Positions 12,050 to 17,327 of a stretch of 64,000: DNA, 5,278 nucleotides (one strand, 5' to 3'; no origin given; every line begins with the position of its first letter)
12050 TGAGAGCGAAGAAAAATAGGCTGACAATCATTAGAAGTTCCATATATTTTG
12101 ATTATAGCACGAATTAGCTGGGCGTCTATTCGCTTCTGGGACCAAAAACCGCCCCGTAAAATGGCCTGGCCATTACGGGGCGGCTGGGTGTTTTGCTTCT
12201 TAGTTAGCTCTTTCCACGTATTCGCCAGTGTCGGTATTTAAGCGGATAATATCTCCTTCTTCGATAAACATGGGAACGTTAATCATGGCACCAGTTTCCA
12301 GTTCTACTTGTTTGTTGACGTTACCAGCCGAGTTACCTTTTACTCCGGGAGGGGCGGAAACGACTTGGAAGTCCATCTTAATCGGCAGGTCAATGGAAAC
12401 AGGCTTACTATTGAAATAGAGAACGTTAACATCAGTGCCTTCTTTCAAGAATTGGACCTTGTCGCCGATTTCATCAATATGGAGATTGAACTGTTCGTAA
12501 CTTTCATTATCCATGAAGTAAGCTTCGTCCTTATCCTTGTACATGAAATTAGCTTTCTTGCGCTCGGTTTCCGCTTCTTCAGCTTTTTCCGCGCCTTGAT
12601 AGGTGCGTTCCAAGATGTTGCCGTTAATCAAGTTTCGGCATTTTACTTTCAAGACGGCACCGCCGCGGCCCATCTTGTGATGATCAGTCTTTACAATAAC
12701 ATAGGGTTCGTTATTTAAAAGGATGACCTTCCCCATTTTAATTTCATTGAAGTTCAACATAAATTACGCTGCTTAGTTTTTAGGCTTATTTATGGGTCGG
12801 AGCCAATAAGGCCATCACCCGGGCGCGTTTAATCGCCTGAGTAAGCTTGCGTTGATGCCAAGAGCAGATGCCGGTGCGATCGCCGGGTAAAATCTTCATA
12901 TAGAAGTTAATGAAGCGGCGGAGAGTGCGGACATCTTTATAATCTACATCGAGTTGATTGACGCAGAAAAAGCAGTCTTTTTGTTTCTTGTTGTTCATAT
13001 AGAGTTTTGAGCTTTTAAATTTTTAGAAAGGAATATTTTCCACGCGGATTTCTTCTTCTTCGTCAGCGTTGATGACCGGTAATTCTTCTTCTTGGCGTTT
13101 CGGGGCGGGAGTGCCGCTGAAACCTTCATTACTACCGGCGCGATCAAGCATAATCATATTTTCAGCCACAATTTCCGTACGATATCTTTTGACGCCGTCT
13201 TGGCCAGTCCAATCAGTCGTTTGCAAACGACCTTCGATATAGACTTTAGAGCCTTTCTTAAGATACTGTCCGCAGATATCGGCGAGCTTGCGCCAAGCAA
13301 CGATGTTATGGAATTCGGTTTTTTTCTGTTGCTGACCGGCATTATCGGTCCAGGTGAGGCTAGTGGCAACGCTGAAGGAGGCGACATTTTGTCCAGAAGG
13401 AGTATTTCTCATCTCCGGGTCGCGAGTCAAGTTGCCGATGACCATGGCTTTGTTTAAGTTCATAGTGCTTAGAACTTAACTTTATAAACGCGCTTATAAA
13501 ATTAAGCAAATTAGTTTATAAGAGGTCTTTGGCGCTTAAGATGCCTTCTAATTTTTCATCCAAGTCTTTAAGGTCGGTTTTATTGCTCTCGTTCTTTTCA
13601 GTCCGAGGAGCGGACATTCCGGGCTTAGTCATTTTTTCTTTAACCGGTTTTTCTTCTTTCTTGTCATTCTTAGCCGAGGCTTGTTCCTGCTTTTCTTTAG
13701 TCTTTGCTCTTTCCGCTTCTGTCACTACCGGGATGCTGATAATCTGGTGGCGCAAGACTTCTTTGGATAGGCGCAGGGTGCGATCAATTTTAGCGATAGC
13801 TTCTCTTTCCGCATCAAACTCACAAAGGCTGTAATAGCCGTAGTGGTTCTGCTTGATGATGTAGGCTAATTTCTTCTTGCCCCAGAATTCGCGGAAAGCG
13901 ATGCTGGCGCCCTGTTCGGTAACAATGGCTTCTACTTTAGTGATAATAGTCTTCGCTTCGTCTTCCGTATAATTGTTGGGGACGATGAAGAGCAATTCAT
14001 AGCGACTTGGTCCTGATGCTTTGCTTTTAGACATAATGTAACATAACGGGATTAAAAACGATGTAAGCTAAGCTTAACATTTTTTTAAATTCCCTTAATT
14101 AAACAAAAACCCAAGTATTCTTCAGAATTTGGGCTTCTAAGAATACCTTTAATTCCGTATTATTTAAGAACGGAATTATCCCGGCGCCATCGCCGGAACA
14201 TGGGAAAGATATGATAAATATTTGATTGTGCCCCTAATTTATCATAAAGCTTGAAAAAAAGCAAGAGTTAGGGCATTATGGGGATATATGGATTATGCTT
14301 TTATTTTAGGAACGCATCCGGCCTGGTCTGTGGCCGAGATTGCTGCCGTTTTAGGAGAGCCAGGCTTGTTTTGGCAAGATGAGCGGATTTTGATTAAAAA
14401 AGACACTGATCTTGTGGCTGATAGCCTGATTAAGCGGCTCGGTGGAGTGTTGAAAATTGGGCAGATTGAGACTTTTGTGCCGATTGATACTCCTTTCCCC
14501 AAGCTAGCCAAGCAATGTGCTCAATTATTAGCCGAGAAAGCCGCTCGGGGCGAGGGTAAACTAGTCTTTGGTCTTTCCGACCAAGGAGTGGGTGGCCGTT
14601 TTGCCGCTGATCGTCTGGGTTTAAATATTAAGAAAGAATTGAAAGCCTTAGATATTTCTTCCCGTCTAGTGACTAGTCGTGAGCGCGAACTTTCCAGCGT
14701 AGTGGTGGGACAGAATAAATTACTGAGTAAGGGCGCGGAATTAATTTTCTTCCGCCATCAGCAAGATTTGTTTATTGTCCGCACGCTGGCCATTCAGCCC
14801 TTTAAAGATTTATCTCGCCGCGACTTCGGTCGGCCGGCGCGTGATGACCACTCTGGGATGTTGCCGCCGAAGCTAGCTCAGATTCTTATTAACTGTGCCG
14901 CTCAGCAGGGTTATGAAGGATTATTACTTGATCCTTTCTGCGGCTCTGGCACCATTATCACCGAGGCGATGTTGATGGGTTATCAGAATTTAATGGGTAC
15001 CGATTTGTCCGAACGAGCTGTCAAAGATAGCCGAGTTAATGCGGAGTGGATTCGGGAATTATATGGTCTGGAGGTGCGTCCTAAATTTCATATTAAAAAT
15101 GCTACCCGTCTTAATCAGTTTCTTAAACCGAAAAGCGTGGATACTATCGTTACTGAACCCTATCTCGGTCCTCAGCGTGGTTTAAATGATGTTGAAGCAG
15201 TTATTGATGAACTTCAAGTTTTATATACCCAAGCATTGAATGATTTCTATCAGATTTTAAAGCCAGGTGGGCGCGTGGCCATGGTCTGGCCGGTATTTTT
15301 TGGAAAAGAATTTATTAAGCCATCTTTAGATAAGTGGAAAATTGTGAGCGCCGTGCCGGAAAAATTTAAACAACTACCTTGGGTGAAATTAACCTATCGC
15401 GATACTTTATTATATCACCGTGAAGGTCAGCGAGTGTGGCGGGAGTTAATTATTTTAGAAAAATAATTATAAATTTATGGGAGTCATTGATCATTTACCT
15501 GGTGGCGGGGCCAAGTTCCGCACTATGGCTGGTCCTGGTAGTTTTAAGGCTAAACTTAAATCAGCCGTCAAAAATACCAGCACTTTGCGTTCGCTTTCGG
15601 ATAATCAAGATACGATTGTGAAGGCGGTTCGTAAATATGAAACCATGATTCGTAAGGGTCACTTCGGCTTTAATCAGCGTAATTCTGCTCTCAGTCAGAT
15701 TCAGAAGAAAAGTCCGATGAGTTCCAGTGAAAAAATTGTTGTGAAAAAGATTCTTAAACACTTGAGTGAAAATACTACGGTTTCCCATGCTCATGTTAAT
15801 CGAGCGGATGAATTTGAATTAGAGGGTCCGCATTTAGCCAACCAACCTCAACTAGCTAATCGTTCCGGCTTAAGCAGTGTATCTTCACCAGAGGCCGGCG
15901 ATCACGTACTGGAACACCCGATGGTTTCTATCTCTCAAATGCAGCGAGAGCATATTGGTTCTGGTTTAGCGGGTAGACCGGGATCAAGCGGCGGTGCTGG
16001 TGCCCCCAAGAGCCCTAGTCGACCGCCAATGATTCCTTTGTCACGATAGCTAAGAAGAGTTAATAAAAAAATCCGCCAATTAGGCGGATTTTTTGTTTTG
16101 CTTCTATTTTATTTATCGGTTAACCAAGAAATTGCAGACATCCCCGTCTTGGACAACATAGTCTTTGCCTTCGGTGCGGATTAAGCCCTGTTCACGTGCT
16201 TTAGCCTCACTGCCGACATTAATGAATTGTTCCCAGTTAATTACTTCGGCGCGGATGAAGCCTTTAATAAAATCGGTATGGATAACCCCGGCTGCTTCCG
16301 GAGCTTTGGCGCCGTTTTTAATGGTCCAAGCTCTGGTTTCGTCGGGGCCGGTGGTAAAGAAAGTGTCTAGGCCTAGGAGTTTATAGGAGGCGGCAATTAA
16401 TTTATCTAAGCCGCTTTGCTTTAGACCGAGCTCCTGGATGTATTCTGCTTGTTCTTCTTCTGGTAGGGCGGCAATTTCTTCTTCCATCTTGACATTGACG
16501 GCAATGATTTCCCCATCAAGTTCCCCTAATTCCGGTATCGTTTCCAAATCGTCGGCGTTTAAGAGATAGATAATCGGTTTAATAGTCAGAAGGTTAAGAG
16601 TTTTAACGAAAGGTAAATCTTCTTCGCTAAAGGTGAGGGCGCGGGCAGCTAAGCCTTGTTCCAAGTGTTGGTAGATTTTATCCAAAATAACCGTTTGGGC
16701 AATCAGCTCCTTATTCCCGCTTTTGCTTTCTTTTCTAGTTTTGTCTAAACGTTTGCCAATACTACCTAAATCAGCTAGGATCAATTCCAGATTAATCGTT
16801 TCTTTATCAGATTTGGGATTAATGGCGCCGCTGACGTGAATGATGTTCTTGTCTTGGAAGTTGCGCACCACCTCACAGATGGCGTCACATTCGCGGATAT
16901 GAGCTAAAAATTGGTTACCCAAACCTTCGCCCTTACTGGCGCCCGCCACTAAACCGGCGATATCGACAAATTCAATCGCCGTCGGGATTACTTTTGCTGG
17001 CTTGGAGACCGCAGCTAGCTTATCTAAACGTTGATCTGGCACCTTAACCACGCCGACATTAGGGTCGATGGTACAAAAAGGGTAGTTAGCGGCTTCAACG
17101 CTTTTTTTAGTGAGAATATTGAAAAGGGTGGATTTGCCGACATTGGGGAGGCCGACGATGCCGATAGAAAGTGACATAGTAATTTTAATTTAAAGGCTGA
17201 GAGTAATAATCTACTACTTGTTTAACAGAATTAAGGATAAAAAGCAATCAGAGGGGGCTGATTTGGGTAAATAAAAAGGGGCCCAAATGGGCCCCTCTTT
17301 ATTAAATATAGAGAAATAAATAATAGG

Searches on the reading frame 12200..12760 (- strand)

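Call 24: search_protein_families(library=pfam, proteins=[window:12200-12760:-], max_evalue=0.001)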
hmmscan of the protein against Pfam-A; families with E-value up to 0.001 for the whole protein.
window:12200-12760:- (186 aa): 3 families
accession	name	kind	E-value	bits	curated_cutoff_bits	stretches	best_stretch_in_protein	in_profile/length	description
PF09285.17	Elong-fact-P_C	-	8.1e-22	77.1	25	1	130-184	2-56/56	Elongation factor P, C-terminal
PF08207.18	EFP_N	-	3.3e-19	69.1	23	1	5-59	3-57/58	Elongation factor P (EF-P) KOW-like domain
PF01132.26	EFP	-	1.7e-18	66.7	27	1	68-121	1-54/54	Elongation factor P (EF-P) OB domain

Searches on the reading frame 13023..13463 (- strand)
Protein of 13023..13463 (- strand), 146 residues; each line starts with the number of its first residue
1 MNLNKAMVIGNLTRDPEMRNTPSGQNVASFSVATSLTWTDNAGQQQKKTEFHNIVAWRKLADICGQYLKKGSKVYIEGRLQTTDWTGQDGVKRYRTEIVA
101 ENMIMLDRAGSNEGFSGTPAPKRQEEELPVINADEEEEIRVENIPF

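Call 24: search_protein_families(library=pfam, proteins=[window:13023-13463:-], max_evalue=0.001)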
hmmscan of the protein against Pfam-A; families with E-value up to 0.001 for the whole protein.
window:13023-13463:- (146 aa): 1 family
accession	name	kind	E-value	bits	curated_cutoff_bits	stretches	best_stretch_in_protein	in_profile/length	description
PF00436.31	SSB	-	1.4e-39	134.8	26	1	3-106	1-104/104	Single-strand binding protein family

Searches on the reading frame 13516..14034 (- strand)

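Call 24: search_protein_families(library=pfam, proteins=[window:13516-14034:-], max_evalue=0.001)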
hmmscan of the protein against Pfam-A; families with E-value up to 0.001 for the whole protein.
window:13516-14034:- (172 aa): 1 family
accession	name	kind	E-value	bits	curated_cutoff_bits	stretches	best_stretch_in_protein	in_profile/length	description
PF01250.22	Ribosomal_S6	-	7.7e-26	90.6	27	1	11-99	1-89/90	Ribosomal protein S6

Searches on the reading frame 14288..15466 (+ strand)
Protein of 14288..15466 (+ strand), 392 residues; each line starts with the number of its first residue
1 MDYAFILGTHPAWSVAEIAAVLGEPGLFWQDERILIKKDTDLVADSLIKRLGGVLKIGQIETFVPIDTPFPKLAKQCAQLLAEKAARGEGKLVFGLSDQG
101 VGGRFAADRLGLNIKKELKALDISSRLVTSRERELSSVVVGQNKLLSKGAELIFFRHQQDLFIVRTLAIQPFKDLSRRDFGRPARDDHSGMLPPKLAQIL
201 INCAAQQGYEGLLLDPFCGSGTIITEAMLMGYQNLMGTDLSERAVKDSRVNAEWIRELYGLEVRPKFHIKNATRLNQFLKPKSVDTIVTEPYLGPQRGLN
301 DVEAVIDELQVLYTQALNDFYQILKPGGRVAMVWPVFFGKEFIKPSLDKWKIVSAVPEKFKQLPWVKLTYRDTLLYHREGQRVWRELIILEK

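Call 24: search_protein_families(library=pfam, proteins=[window:14288-15466:+], max_evalue=0.001)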
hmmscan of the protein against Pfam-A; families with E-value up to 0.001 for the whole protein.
window:14288-15466:+ (392 aa): 5 families
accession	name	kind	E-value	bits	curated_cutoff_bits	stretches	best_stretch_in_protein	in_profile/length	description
PF01170.24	UPF0020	-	1e-14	55.2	22.3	1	186-333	6-165/197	RMKL-like, methyltransferase domain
PF01555.25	N6_N4_Mtase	-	6.1e-08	33.3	26.7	1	173-246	147-217/221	DNA methylase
PF13847.12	Methyltransf_31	-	6.2e-08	32.9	27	1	213-336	7-113/145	Methyltransferase domain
PF08241.18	Methyltransf_11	-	8.3e-05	23.6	21.2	0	215-331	2-94/95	Methyltransferase domain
PF13649.12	Methyltransf_25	-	0.00043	21.3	27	0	214-289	2-70/97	Methyltransferase domain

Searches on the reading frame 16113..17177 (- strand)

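Call 24: search_protein_families(library=pfam, proteins=[window:16113-17177:-], max_evalue=0.001)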
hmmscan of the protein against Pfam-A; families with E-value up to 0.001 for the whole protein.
window:16113-17177:- (354 aa): 3 families
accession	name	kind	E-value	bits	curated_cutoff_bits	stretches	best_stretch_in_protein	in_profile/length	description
PF06071.19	YchF-GTPase_C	-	7.3e-38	129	27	1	270-353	1-84/84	Protein of unknown function (DUF933)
PF01926.29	MMR_HSR1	-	3e-23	82.5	21.9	1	5-110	2-94/113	50S ribosome-binding GTPase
PF02421.24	FeoB_N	-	8e-09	35.6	27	1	5-49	3-47/156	Ferrous iron transport protein B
